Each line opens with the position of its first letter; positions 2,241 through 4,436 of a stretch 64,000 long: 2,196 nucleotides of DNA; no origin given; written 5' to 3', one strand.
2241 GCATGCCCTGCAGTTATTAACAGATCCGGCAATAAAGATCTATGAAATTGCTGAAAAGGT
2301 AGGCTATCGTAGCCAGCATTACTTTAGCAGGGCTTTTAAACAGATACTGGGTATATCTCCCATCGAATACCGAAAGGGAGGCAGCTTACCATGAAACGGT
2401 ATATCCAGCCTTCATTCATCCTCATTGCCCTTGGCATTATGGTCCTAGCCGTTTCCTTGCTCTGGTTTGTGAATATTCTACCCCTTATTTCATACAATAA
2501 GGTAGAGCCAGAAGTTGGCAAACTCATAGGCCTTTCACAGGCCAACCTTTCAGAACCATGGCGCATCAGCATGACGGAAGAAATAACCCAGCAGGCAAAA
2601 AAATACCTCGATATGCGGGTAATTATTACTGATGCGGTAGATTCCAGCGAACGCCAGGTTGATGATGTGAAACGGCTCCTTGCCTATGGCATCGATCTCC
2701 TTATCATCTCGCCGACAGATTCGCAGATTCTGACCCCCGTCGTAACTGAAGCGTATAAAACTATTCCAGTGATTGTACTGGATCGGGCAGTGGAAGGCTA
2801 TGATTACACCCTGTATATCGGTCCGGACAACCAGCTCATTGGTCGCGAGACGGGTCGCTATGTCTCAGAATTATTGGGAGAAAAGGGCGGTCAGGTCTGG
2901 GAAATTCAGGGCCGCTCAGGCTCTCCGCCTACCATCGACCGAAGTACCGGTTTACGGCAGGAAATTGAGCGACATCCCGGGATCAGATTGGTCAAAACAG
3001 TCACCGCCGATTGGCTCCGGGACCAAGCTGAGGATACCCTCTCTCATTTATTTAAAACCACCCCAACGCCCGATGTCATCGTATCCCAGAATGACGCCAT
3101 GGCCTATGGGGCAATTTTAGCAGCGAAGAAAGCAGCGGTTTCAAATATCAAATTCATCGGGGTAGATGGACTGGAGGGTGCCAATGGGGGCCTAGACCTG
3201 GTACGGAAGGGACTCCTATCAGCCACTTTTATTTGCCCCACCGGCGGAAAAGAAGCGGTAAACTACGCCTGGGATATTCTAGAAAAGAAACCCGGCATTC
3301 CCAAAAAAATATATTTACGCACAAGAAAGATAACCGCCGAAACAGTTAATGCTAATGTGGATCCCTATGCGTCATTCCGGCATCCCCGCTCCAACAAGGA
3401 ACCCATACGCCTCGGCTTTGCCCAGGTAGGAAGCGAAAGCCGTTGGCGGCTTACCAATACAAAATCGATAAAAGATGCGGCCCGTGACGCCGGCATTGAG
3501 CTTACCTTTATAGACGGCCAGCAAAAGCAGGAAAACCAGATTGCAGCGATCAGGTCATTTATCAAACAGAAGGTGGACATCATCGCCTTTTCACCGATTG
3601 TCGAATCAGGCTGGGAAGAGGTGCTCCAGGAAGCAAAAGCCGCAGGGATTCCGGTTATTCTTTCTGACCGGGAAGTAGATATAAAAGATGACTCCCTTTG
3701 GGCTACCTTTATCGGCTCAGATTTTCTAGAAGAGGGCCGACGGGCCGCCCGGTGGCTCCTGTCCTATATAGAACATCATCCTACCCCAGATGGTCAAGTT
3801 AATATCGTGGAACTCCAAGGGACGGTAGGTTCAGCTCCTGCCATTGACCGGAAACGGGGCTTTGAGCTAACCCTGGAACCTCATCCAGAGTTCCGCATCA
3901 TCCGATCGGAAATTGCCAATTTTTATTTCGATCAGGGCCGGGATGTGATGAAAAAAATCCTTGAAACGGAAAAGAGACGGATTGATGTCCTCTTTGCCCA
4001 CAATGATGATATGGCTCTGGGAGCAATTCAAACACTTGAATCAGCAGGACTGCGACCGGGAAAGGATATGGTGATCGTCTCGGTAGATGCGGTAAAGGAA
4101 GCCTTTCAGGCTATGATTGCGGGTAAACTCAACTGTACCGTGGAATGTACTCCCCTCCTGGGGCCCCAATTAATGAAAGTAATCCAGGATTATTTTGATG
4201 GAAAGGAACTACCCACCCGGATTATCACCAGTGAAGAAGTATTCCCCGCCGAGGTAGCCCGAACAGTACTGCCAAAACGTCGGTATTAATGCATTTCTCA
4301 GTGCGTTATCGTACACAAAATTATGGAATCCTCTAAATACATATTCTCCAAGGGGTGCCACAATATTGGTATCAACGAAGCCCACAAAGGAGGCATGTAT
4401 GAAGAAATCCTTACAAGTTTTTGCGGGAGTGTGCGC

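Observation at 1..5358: Three-component sugar-sensing module: YesM-like kinase, YesN-like REC-AraC regulator and a membrane-anchored tandem periplasmic-binding protein, placed directly upstream of a ytfQRT-yjfF-like importer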

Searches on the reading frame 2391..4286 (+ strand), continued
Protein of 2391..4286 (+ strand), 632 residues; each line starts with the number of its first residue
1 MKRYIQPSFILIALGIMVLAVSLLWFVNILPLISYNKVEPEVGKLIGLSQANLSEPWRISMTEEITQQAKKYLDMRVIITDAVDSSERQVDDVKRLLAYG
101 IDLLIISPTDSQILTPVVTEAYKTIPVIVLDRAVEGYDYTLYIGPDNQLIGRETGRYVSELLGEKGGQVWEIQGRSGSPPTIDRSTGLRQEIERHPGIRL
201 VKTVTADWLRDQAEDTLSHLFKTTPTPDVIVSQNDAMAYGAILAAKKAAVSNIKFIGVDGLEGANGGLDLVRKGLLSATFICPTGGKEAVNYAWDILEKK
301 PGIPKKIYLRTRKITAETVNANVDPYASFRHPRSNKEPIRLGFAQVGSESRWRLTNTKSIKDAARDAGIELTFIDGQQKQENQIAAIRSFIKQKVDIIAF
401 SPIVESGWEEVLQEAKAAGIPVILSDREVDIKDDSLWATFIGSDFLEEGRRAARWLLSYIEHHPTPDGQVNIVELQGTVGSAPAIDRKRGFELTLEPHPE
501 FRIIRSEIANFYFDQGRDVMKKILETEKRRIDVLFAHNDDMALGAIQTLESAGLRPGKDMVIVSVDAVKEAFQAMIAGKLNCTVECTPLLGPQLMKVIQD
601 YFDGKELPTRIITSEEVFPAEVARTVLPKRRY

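Call 85: search_protein_families(library=ncbifam, proteins=[L007:15848-19747:+, L007:19872-21884:+, L006:15721-19617:+], max_evalue=0.00001)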
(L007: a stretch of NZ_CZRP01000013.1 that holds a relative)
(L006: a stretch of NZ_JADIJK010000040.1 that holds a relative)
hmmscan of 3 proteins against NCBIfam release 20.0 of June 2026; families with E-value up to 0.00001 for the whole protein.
L007:15848-19747:+ (1300 aa): 15 families
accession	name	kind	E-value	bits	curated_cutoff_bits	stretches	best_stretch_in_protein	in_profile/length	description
NF041462.1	GalA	equivalog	2.3e-38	131.8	900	1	363-724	85-450/763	beta-galactosidase GalA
NF050095.1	BetGlucuronLacZ4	equivalog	2.5e-33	115.1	950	2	313-431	15-132/666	beta-glucuronidase LacZ4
NF007538.0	PRK10150.1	equivalog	2e-31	109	544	1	314-687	12-422/607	beta-glucuronidase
NF052611.1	beta_gal_Bga2A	equivalog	1.6e-30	105.9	999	1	363-709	116-481/1007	beta-galactosidase, LacZ type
NF049877.1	GlucurArabfur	equivalog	4e-29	100.9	1800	1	303-705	357-790/1400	beta-d-glucuronidase/beta-L-arabinofuranosidase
NF041463.1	GalB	equivalog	5.4e-27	94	900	2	519-715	308-515/869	beta-galactosidase GalB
NF049890.1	Bet1-4galacdseBT4151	equivalog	6.3e-27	93.9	1500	1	352-690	99-454/952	exo-beta-1,4-galactosidase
NF007666.0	PRK10340.1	equivalog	1.3e-24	86.2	1284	1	364-709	113-473/1030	beta-galactosidase subunit alpha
NF007074.0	PRK09525.1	subfamily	2.1e-21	75.4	1221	1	363-738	123-516/1027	beta-galactosidase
NF049891.1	Bet1-4galacdseBT4156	equivalog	3.5e-20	71.5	1700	1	361-691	78-414/946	exo-beta-1,4-galactosidase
NF041100.1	betagal_LacZ_Ttogales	equivalog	1.9e-17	62.3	2000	1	341-716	90-474/1090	beta-galactosidase LacZ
NF058670.1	sorting_LPXTATN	domain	3.4e-12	46.5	32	1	1266-1297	1-32/32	LPxTATN C-terminal sorting signal domain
NF045579.1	rhamnoside_JR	domain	7.3e-08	32.6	50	1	343-439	24-118/123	glycosylhydrolase-like jelly roll fold domain-containing protein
NF041776.1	xylosidase_Xyl3A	equivalog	6.9e-07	27.6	1250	0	30-158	441-566/846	xylan 1,4-beta-xylosidase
NF006937.0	PRK09419.1-4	equivalog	6.5e-06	23.8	2554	1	1235-1299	1343-1405/1411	multifunctional 2',3'-cyclic-nucleotide 2'-phosphodiesterase/3'-nucleotidase/5'-nucleotidase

L007:19872-21884:+ (671 aa): 1 family
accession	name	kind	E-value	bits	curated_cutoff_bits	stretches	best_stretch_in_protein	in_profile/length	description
NF041776.1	xylosidase_Xyl3A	equivalog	3.9e-08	31.7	1250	1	90-160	490-559/846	xylan 1,4-beta-xylosidase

L006:15721-19617:+ (1299 aa): 12 families
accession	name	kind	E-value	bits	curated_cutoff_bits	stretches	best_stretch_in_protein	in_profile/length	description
NF041462.1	GalA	equivalog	4e-38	131.1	900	1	384-735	85-437/763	beta-galactosidase GalA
NF007538.0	PRK10150.1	equivalog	1.9e-36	125.6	544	1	334-732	11-449/607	beta-glucuronidase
NF050095.1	BetGlucuronLacZ4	equivalog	9.9e-35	119.7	950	2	532-753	227-460/666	beta-glucuronidase LacZ4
NF052611.1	beta_gal_Bga2A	equivalog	1.5e-32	112.6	999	1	384-732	116-481/1007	beta-galactosidase, LacZ type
NF007666.0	PRK10340.1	equivalog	9.5e-29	99.8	1284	1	385-735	113-476/1030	beta-galactosidase subunit alpha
NF041463.1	GalB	equivalog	1.8e-28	98.9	900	1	382-737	135-514/869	beta-galactosidase GalB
NF049877.1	GlucurArabfur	equivalog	1.4e-27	95.8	1800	1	335-728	369-790/1400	beta-d-glucuronidase/beta-L-arabinofuranosidase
NF007074.0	PRK09525.1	subfamily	5.6e-25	87.3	1221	1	383-746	122-500/1027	beta-galactosidase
NF049890.1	Bet1-4galacdseBT4151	equivalog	2.8e-24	85.1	1500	1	380-749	106-492/952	exo-beta-1,4-galactosidase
NF041100.1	betagal_LacZ_Ttogales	equivalog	1.7e-22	79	2000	1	356-734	84-468/1090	beta-galactosidase LacZ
NF049891.1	Bet1-4galacdseBT4156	equivalog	9.7e-22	76.7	1700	1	380-750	76-446/946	exo-beta-1,4-galactosidase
NF045579.1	rhamnoside_JR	domain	6.6e-06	26.3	50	0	364-460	24-118/123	glycosylhydrolase-like jelly roll fold domain-containing protein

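Call 86: search_solved_structures(query=L007:16748-18647:+, max_evalue=0.00001)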
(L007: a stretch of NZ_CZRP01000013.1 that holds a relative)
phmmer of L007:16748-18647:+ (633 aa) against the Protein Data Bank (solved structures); distinct sequences matched with E-value up to 0.00001: 132 (the best 60 are shown).
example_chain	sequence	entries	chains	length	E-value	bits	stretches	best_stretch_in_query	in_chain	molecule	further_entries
9j6n_A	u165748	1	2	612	1.9e-184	618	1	1-537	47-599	Beta-D-galactofuranosidase 2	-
9j6m_A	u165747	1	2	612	8.7e-184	615.8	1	1-537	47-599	Beta-D-galactofuranosidase 2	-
7sf2_A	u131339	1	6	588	1.6e-147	496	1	1-528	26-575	Glycosyl hydrolase family 2, sugar binding domain protein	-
7xyr_A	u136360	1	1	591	2.3e-90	307.1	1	2-530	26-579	Beta-glucuronidase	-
7vqm_A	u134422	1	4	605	1.3e-29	106.4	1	41-387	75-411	GH2 beta-galacturonate AqGalA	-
6d50_A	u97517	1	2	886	1.5e-29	106.3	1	7-385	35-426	Glycosyl hydrolases family 2, sugar binding domain protein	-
5uj6_A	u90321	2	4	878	1.6e-29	106.2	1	7-385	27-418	Glycosyl hydrolases family 2, sugar binding domain protein | Beta-galactosidase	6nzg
6d8g_A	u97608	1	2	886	1.8e-28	102.7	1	7-385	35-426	Glycosyl hydrolases family 2, sugar binding domain protein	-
6mvh_A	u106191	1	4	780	1.7e-26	96.1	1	15-386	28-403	Beta-galactosidase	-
8ges_A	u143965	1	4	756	2.3e-26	95.7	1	47-386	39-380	beta-galactosidase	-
8get_A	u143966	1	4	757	2.3e-26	95.7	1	47-386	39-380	beta-galactosidase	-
6ed1_A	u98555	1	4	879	4.1e-26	94.9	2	222-391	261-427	Glycosyl hydrolase family 2, sugar binding domain protein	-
6mvg_A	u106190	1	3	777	4.8e-26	94.7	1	15-410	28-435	beta-glucuronidase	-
5ldr_A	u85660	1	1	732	6e-26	94.3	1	17-439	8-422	Beta-D-galactosidase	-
8u01_A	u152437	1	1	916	6.2e-26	94.3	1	52-423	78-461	Glycosyl hydrolase family 2, sugar binding domain protein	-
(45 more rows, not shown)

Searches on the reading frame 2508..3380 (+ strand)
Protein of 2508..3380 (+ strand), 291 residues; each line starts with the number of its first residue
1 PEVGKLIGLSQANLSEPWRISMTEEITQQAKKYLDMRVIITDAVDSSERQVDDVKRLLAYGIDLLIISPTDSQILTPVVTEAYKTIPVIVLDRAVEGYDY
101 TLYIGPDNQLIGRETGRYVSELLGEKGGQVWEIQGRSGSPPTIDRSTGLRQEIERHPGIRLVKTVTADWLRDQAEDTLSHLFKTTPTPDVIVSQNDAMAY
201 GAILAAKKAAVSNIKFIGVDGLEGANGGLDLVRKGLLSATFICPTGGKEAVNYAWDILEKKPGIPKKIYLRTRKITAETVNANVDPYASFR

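Call 14: search_solved_structures(query=window:2508-3380:+, max_evalue=0.001, show_alignments=2)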
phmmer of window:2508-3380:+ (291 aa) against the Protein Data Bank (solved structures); distinct sequences matched with E-value up to 0.001: 79 (the best 60 are shown).
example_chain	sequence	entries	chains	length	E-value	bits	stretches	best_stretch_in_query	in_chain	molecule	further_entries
2x7x_A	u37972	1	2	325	1.4e-53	185.1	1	7-275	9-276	SENSOR PROTEIN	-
2ioy_A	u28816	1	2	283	2.4e-32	115.4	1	5-280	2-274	Periplasmic sugar-binding protein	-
7e7m_A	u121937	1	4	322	3.2e-29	105.1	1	7-258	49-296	D-ribose ABC transporter substrate-binding protein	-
6hyh_A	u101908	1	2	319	3.5e-28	101.7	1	5-262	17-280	Periplasmic binding protein/LacI transcriptional regulator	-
6hbd_A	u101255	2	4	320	3.5e-28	101.7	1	5-262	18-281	ABC transporter periplasmic-binding protein YtfQ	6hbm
6hb0_A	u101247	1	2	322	3.6e-28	101.7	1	5-262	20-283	ABC transporter periplasmic-binding protein YtfQ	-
4yv7_A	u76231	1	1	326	1.2e-27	99.9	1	6-225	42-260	Periplasmic binding protein/LacI transcriptional regulator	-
1dbp_A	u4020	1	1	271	7.7e-25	90.7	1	7-241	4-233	D-RIBOSE-BINDING PROTEIN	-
1urp_A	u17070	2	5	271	1e-24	90.3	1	7-241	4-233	D-RIBOSE-BINDING PROTEIN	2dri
2gx6_A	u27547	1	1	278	1.3e-24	90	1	7-242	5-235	D-ribose-binding periplasmic protein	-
4rsm_A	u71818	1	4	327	3.7e-24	88.5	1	48-240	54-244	Periplasmic binding protein/LacI transcriptional regulator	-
1drk_A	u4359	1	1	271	3.7e-24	88.5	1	7-241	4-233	D-RIBOSE-BINDING PROTEIN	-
5ocp_A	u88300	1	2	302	4e-24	88.4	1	7-238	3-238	Periplasmic binding protein/LacI transcriptional regulator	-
4zjp_A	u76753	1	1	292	4.4e-24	88.3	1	6-241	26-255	Monosaccharide-transporting ATPase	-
4rs3_A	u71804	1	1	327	7.1e-24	87.6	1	38-237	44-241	ABC transporter, carbohydrate uptake transporter-2 (CUT2) family, periplasmic sugar-bindin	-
5xsj_X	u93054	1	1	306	4.7e-09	38.9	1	78-265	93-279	Periplasmic binding protein/LacI transcriptional regulator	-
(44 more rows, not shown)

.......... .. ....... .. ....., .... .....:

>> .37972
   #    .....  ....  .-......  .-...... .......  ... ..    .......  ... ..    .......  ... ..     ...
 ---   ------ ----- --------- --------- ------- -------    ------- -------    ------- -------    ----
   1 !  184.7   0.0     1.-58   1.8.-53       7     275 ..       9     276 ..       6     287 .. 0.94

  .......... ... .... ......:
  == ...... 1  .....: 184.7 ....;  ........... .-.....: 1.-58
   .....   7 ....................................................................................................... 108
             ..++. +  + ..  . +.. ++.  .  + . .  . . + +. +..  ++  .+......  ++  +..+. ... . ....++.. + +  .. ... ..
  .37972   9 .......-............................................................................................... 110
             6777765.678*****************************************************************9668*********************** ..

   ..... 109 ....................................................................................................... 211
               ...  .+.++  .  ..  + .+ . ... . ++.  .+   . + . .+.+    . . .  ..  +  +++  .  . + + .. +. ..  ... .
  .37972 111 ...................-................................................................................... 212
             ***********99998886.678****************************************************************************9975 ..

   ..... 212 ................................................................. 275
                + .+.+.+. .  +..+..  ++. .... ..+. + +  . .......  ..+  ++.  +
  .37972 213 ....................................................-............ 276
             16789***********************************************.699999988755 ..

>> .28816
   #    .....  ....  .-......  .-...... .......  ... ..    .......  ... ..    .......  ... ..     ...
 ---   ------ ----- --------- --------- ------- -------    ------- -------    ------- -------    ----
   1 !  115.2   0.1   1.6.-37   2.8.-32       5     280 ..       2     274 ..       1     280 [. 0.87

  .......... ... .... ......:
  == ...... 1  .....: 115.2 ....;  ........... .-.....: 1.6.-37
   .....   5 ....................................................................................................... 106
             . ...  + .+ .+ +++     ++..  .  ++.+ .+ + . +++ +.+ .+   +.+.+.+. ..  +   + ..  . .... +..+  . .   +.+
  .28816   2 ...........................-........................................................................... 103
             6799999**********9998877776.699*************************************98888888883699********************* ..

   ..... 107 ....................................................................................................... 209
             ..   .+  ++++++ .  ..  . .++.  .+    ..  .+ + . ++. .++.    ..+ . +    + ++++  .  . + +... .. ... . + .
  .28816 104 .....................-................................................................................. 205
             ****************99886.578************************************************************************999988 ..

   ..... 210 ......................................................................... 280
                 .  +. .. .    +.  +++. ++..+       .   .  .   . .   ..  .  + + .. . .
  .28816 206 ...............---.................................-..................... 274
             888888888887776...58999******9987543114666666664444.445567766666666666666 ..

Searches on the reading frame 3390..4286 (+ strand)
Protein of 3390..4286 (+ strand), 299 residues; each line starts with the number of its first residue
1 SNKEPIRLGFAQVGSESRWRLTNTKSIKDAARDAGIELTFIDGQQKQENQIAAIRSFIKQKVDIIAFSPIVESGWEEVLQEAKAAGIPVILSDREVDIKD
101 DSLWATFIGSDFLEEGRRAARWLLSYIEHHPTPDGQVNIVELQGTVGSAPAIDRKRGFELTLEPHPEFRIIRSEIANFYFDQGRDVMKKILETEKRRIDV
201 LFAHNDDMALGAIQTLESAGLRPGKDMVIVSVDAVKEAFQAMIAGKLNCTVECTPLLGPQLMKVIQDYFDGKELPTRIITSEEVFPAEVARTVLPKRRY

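Call 15: search_solved_structures(query=window:3390-4286:+, max_evalue=0.001, show_alignments=1)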
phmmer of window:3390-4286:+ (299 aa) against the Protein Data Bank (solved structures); distinct sequences matched with E-value up to 0.001: 81 (the best 60 are shown).
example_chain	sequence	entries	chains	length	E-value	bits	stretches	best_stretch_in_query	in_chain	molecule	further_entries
6hyh_A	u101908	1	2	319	3e-93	315.2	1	6-299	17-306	Periplasmic binding protein/LacI transcriptional regulator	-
6hbd_A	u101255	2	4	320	3e-93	315.2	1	6-299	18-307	ABC transporter periplasmic-binding protein YtfQ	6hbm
6hb0_A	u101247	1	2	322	3.1e-93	315.2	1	6-299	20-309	ABC transporter periplasmic-binding protein YtfQ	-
5ocp_A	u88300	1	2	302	9.8e-78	264.3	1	8-298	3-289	Periplasmic binding protein/LacI transcriptional regulator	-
2vk2_A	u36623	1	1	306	4.1e-73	249.1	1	5-297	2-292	ABC TRANSPORTER PERIPLASMIC-BINDING PROTEIN YTFQ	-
2ioy_A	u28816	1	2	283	1.2e-32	116.4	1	25-279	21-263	Periplasmic sugar-binding protein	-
4yo7_A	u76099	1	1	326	5.4e-24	88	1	28-289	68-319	Sugar ABC transporter (Sugar-binding protein)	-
2x7x_A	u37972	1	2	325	8e-24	87.4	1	6-282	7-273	SENSOR PROTEIN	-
7e7m_A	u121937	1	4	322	5.8e-22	81.3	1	25-279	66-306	D-ribose ABC transporter substrate-binding protein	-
2fn9_A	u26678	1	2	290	6.4e-22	81.2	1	18-261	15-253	ribose ABC transporter, periplasmic ribose-binding protein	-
2fn8_A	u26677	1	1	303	3.5e-21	78.8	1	18-261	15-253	ribose ABC transporter, periplasmic ribose-binding protein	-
4yv7_A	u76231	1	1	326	2.7e-20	75.8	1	6-245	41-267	Periplasmic binding protein/LacI transcriptional regulator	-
2gx6_A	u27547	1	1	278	3.3e-20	75.6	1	31-273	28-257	D-ribose-binding periplasmic protein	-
8fxu_A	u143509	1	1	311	3.7e-20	75.4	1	22-251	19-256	D-galactose/methyl-galactoside binding periplasmic protein MglB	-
4rsm_A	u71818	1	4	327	6.4e-20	74.6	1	22-246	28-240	Periplasmic binding protein/LacI transcriptional regulator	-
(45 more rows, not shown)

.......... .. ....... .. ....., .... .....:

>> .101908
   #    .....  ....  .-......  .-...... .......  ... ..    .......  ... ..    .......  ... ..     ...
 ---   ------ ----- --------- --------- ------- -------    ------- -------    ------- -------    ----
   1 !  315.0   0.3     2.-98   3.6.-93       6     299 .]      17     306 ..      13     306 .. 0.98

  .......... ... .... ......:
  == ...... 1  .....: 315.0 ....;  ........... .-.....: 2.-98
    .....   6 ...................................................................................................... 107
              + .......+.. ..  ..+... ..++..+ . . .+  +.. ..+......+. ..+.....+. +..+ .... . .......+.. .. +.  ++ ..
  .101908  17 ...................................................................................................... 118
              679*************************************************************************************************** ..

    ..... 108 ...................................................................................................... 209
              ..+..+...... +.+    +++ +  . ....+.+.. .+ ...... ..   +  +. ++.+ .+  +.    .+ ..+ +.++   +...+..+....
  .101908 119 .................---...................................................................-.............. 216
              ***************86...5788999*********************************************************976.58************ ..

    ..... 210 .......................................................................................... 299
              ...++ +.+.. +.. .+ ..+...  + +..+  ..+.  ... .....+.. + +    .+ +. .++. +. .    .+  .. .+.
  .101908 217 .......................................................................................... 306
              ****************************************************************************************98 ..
